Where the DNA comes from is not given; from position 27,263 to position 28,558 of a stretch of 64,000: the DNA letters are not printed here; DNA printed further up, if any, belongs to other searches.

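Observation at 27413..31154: A PRTase + DprA-like + SF1-helicase cassette splits pheS from pheT: possible ShosTA/PsyrTA-like TA/defence module rather than competence genes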

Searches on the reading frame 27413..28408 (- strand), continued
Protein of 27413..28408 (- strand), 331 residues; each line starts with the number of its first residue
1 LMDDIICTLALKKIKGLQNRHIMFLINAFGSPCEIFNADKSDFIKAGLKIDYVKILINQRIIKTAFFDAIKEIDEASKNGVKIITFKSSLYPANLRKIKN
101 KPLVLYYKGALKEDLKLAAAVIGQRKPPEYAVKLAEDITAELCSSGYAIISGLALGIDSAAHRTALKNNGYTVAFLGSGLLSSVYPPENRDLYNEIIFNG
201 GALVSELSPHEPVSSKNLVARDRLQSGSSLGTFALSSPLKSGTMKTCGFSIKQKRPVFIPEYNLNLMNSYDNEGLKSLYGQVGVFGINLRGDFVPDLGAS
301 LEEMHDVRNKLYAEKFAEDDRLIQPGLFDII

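Call 52: find_homologous_proteins(query=A3, max_evalue=1e-20)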
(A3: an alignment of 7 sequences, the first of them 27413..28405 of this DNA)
Query A3 (7 sequences) (330 aa, profile of the alignment): 2017 proteins with E <= 1e-20 among 8000 candidates; the best 120 are listed.
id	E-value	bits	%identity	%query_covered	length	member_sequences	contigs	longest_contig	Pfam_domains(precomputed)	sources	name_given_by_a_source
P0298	2.7e-184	630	69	100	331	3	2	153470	PF02481.22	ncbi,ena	-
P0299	4.4e-183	626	61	99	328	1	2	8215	PF02481.22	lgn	-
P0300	1.1e-182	624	60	99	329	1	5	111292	PF02481.22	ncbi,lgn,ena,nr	ncbi:MAG: DNA-protecting protein DprA [Deltaproteobacteria bacterium]|nr:DNA-protecting protein DprA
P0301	7.4e-182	622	81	100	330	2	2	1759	PF02481.22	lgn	-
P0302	1.0e-181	621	63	99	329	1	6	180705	PF02481.22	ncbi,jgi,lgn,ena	jgi:DNA processing protein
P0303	1.0e-181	621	64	99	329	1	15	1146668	PF02481.22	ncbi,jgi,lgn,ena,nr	ncbi:MAG: DNA-processing protein DprA [Deltaproteobacteria bacterium]|jgi:DNA processing protein|nr:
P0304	1.8e-181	620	63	99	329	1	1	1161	PF02481.22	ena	-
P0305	3.8e-181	619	63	99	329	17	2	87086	PF02481.22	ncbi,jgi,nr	ncbi:MAG: DNA-protecting protein DprA [Deltaproteobacteria bacterium]|nr:DNA-protecting protein DprA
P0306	4.5e-181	619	63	99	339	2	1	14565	PF02481.22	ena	-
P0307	6.0e-181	619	63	99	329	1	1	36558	PF02481.22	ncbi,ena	-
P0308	1.2e-180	618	55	99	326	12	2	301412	PF02481.22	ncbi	ncbi:MAG: DNA-processing protein DprA [bacterium]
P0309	9.1e-180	615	56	99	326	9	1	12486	PF02481.22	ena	-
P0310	1.0e-177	608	94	100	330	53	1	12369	PF02481.22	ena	-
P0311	2.4e-177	607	62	99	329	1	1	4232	PF02481.22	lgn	-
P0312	7.2e-176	602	75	100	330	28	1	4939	PF02481.22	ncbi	-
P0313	6.6e-175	599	74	100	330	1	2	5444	PF02481.22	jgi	jgi:DNA processing protein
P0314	6.9e-175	599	72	100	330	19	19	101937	PF02481.22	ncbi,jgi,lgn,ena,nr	ncbi:MAG: DNA-processing protein DprA [Deltaproteobacteria bacterium]|jgi:DNA processing protein|nr:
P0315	3.5e-174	596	73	99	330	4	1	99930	PF02481.22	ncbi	ncbi:MAG: DNA-processing protein DprA [bacterium]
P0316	7.2e-174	595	72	100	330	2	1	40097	PF02481.22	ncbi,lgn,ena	-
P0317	8.4e-174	595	72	100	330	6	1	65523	PF02481.22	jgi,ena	-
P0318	5.3e-173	592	72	100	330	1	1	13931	PF02481.22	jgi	jgi:DNA processing protein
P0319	7.6e-173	592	75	100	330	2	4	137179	PF02481.22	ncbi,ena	-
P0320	2.7e-172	590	63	100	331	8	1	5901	PF02481.22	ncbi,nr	ncbi:MAG TPA: DNA-processing protein DprA [bacterium]|nr:DNA-processing protein DprA [bacterium]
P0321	1.6e-171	588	60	99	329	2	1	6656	PF02481.22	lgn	-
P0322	7.7e-169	579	70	100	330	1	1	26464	PF02481.22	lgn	-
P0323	3.1e-163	560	68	99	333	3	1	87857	PF02481.22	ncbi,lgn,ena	-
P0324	7.3e-163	559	67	99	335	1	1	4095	PF02481.22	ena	-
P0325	1.9e-161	554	58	99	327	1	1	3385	PF02481.22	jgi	jgi:DNA processing protein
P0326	5.2e-154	530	63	99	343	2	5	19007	PF02481.22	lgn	-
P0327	8.1e-151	520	55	99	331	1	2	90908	PF02481.22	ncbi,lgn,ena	-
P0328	2.4e-148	511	54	99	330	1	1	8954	PF02481.22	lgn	-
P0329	6.8e-143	493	63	80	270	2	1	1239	PF02481.22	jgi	jgi:Predicted Rossmann fold nucleotide-binding protein involved in DNA uptake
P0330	8.7e-121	421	71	73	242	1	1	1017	PF02481.22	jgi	jgi:DNA processing protein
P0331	5.0e-54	201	37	83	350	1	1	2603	PF02481.22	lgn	-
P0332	1.7e-52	196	37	83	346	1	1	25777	PF02481.22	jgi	jgi:DNA processing protein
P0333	3.4e-49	185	38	91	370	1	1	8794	PF02481.22,PF17782.8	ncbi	-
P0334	1.0e-47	181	41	62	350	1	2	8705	PF12826.14,PF02481.22,PF14520.13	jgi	jgi:DNA processing protein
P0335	1.5e-47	180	40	74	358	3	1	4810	PF02481.22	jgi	jgi:DNA processing protein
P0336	1.8e-47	180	36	85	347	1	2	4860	PF02481.22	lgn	-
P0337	2.7e-47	179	41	67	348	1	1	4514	PF02481.22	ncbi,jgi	jgi:DNA processing protein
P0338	7.9e-47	178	37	75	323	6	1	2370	PF02481.22,PF18306.7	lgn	-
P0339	1.5e-46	177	33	98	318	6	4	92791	PF02481.22,PF18306.7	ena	-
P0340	1.6e-46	177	39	73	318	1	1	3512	PF02481.22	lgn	-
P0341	2.5e-46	176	36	75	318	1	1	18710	PF02481.22,PF18306.7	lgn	-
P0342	3.2e-46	176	38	83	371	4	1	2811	PF02481.22,PF17782.8,PF18306.7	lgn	-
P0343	1.2e-45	174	32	98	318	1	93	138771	PF02481.22,PF18306.7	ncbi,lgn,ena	-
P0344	1.3e-45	174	36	75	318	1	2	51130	PF02481.22,PF18306.7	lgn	-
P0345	1.6e-45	173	30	98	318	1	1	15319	PF02481.22,PF18306.7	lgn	-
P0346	1.6e-45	173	41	61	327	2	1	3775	PF02481.22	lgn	-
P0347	2.6e-45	173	39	59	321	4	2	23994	PF02481.22,PF18306.7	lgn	-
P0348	2.9e-45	173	36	75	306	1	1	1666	PF02481.22,PF18306.7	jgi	jgi:DNA processing protein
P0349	4.2e-45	172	36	76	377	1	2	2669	PF02481.22,PF18306.7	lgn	-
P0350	4.2e-45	172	36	74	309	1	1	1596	PF02481.22,PF18306.7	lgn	-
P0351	5.3e-45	172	40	64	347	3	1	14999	PF02481.22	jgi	jgi:DNA processing protein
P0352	6.3e-45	171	34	82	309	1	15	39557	PF02481.22,PF18306.7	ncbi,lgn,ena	-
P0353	1.1e-44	171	35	78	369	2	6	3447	PF02481.22,PF17782.8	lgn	-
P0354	2.1e-44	170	35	76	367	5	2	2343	PF12826.14,PF02481.22,PF17782.8,PF14520.13,PF18306.7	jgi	jgi:DNA processing protein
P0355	2.9e-44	169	36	78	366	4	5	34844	PF02481.22,PF17782.8,PF14520.13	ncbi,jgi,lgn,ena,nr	ncbi:MAG: DNA-protecting protein DprA [Deltaproteobacteria bacterium]|nr:DNA-protecting protein DprA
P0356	3.6e-44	169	39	57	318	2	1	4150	PF02481.22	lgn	-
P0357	4.4e-44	169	36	73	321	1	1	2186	PF02481.22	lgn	-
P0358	4.5e-44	169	41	60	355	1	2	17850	PF02481.22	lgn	-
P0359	5.6e-44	168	41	68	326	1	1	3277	PF02481.22,PF18306.7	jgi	jgi:DNA processing protein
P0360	6.4e-44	168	36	82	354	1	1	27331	PF02481.22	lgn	-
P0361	6.8e-44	168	38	76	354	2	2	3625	PF02481.22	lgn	-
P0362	7.9e-44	168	37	78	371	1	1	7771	PF02481.22,PF17782.8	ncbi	-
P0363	1.1e-43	167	39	55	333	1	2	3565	PF02481.22,PF18306.7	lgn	-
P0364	1.4e-43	167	41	71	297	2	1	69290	PF02481.22,PF14520.13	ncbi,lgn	-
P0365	1.5e-43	167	36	78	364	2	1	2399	PF02481.22,PF17782.8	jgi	-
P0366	2.0e-43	167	36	76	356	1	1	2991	PF02481.22,PF14520.13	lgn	-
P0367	2.1e-43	167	34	81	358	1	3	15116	PF02481.22,PF18306.7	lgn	-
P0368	2.9e-43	166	39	75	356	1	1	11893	PF02481.22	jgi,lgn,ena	-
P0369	3.5e-43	166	35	94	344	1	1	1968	PF02481.22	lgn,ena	-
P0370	6.2e-43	165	44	60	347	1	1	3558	PF02481.22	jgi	jgi:DNA protecting protein DprA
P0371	6.4e-43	165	32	66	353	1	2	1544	PF02481.22,PF18306.7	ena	-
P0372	7.1e-43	165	35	78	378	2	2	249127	PF02481.22,PF17782.8,PF14520.13,PF18306.7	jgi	-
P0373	8.1e-43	165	43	57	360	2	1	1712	PF02481.22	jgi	jgi:DNA processing protein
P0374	8.4e-43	164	35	76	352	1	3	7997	PF02481.22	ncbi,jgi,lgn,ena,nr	ncbi:MAG TPA: DNA-processing protein DprA [Anaeromyxobacteraceae bacterium]|nr:DNA-processing protei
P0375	1.9e-42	163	37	76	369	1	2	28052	PF02481.22,PF17782.8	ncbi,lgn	-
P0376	2.5e-42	163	41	57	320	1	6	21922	PF02481.22,PF18306.7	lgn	-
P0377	3.0e-42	163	38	81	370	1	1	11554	PF02481.22,PF17782.8,PF14520.13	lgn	-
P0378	3.2e-42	163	35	76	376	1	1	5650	PF12826.14,PF02481.22,PF17782.8,PF14520.13,PF00633.30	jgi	jgi:DNA processing protein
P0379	3.5e-42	162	35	78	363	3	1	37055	PF02481.22,PF17782.8,PF14520.13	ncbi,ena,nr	ncbi:MAG: DNA-processing protein DprA [Desulfobacterales bacterium]|nr:DNA-processing protein DprA [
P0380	4.9e-42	162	42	60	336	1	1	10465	PF02481.22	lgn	-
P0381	8.7e-42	161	35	76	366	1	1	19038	PF02481.22,PF14520.13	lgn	-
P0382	1.0e-41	161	33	78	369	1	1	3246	PF02481.22,PF17782.8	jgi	jgi:DNA processing protein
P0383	1.5e-41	160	36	82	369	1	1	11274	PF02481.22,PF17782.8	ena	-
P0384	1.6e-41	160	38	68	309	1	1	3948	PF02481.22,PF18306.7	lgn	-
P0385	2.0e-41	160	36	76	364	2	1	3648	PF02481.22,PF17782.8,PF14520.13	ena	-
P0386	2.1e-41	160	35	83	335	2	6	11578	PF02481.22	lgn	-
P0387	2.7e-41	160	36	88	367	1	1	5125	PF02481.22,PF17782.8,PF18306.7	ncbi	-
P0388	2.9e-41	159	42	60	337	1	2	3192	PF02481.22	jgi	jgi:DNA protecting protein DprA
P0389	3.2e-41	159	35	78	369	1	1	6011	PF02481.22,PF17782.8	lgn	-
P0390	3.2e-41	159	37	76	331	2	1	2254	PF02481.22,PF14520.13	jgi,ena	-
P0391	3.2e-41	159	36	75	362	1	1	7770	PF02481.22,PF17782.8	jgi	jgi:DNA processing protein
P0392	3.4e-41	159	37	79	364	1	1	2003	PF02481.22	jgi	jgi:DNA processing protein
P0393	3.9e-41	159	38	90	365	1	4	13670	PF02481.22,PF17782.8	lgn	-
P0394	4.3e-41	159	38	68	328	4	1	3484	PF02481.22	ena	-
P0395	4.3e-41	159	34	76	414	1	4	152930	PF02481.22,PF17782.8,PF14520.13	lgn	-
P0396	5.5e-41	159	35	90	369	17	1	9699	PF02481.22,PF17782.8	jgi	-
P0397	5.8e-41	158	36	78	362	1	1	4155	PF02481.22,PF17782.8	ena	-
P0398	6.0e-41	158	38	68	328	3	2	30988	PF02481.22,PF18306.7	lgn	-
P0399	6.9e-41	158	42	60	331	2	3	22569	PF02481.22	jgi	jgi:DNA processing protein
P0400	7.4e-41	158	35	78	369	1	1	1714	PF02481.22,PF17782.8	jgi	jgi:DNA processing protein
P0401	7.5e-41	158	36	78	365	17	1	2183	PF02481.22,PF17782.8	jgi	-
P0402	1.2e-40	157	36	78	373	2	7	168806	PF02481.22,PF17782.8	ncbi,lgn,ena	-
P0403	1.2e-40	157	43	55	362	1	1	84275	PF02481.22,PF17782.8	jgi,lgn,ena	-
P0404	1.6e-40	157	35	78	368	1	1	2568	PF02481.22,PF17782.8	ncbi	-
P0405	1.6e-40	157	35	83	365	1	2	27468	PF02481.22,PF18306.7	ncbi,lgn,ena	-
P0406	1.6e-40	157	43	61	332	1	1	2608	PF02481.22,PF18306.7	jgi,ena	-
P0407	1.7e-40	157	35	78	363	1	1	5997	PF02481.22,PF17782.8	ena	-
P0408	1.7e-40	157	34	78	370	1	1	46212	PF02481.22,PF17782.8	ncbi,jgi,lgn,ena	-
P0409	1.9e-40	157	35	77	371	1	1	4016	PF02481.22,PF17782.8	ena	-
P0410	1.9e-40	157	33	81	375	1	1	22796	PF02481.22,PF17782.8,PF18306.7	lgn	-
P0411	2.4e-40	156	35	79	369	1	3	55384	PF02481.22,PF17782.8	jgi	jgi:DNA processing protein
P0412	2.4e-40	156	36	77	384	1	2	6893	PF02481.22,PF17782.8,PF14520.13,PF18306.7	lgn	-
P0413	2.7e-40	156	35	74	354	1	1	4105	PF02481.22,PF17782.8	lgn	-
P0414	2.8e-40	156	35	71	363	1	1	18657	PF02481.22,PF17782.8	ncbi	-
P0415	3.1e-40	156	36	82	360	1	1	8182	PF02481.22,PF17782.8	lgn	-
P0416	3.3e-40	156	34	80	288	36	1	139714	PF02481.22,PF18306.7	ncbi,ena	-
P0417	3.3e-40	156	41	60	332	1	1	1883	PF02481.22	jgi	jgi:DNA processing protein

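Call 53: find_encoding_contigs(protein=P0332, flank=6000, max_places=2)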
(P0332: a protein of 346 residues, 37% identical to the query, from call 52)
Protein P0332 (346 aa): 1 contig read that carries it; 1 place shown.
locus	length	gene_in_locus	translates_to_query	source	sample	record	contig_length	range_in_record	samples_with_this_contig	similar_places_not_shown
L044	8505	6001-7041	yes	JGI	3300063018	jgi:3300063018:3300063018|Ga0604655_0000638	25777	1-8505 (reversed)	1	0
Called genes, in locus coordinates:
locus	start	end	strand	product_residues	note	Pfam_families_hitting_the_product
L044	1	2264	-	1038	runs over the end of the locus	PF02811:PHP, PF07733:DNA_pol3_alpha, PF17657:DNA_pol3_finger, PF14579:HHH_6, PF01336:tRNA_anti-codon (weak)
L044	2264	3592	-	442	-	PF20114:DUF6504 (weak)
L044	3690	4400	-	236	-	PF00154:RecA_N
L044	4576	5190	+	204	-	-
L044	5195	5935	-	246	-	PF02586:SRAP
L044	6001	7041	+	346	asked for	PF02481:DNA_processg_A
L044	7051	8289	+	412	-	PF12710:HAD (faint), PF13419:HAD_2, PF00702:Hydrolase, PF13242:Hydrolase_like (weak), PF01396:Zn_ribbon_Top1 (weak)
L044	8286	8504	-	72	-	?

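Call 54: find_encoding_contigs(protein=P0343, flank=6000, max_places=3)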
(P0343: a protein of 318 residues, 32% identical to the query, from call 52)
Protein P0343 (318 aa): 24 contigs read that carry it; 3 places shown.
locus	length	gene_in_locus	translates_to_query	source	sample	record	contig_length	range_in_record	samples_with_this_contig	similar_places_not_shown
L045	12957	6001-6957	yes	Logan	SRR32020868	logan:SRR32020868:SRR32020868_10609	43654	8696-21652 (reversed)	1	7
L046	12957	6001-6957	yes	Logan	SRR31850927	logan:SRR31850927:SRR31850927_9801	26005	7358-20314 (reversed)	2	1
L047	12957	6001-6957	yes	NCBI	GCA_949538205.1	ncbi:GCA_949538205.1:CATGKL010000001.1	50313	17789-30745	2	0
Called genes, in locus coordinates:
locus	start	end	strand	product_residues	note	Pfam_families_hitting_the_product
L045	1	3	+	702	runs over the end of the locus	PF12161:HsdM_N, PF02384:N6_Mtase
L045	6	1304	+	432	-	PF01420:Methylase_S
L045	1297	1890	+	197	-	-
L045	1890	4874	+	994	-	PF04313:HSDR_N, PF04851:ResIII, PF00270:DEAD (weak), PF18766:SWI2_SNF2, PF22679:T1R_D3-like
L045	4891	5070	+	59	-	PF10723:RepB-RCR_reg (weak)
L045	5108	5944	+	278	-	-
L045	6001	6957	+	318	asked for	PF02481:DNA_processg_A, PF18306:LDcluster4 (weak)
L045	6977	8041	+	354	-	PF12710:HAD (faint), PF00702:Hydrolase, PF13419:HAD_2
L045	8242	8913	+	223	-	PF00188:CAP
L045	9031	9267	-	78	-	PF13443:HTH_26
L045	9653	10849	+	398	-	PF04773:FecR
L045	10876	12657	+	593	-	PF05226:CHASE2, PF00211:Guanylate_cyc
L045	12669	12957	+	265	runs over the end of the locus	PF23023:Anti-Pycsar_Apyc1, PF12706:Lactamase_B_2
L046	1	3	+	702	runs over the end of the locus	PF12161:HsdM_N, PF02384:N6_Mtase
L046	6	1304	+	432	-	PF01420:Methylase_S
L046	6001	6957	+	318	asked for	PF02481:DNA_processg_A, PF18306:LDcluster4 (weak)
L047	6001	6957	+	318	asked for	PF02481:DNA_processg_A, PF18306:LDcluster4 (weak)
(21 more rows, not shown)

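Call 55: search_protein_families(library=padloc, proteins=[L045:6977-8041:+, L044:7051-8289:+, P0343, P0332, P0355, P0333], max_evalue=0.001)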
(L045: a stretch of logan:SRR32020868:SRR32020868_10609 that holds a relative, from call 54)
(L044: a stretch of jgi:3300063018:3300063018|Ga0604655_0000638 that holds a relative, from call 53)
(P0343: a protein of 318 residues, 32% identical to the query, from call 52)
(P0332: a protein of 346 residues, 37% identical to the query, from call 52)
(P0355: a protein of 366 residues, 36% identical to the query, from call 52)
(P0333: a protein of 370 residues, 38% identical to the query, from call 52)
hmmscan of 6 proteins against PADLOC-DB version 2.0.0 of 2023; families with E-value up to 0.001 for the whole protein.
L045:6977-8041:+ (354 aa): 1 family
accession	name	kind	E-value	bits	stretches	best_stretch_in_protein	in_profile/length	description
PDLC03962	ShosT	-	1.4e-12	46.1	1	205-351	73-209/237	-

L044:7051-8289:+ (412 aa): 2 families
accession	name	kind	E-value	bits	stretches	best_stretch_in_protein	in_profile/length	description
PDLC03962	ShosT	-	1.2e-06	26.6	1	326-375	170-215/237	-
PDLC03928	PsyrT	-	2.7e-05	20.6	1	216-366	537-684/689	-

P0343 (318 aa): 3 families
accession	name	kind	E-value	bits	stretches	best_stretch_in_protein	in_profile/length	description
PDLC03961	ShosA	-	3.6e-80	267.5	1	4-277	13-281/303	-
PDLC03927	PsyrA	-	7.6e-37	125.4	1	54-315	67-324/398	-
PDLC02997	ShosA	-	5.6e-34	115.8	1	66-256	83-272/327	-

P0332 (346 aa): 3 families
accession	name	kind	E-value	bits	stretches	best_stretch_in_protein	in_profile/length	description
PDLC03961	ShosA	-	9.6e-72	239.8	1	10-274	12-260/303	-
PDLC03927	PsyrA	-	2e-28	97.7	1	36-304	46-308/398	-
PDLC02997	ShosA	-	1.1e-25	88.6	1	66-264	76-275/327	-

P0355 (366 aa): 3 families
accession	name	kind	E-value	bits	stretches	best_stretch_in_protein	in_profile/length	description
PDLC03961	ShosA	-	1.5e-68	229.3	1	39-290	39-297/303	-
PDLC03927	PsyrA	-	2.2e-34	117.3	1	70-345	87-380/398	-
PDLC02997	ShosA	-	8.5e-25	85.7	1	69-251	87-271/327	-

P0333 (370 aa): 3 families
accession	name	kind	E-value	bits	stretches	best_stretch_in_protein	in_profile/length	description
PDLC03961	ShosA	-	9.4e-73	243.1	1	16-288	20-294/303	-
PDLC03927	PsyrA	-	9.6e-37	125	1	51-354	67-380/398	-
PDLC02997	ShosA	-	9.3e-27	92.1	1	64-251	82-270/327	-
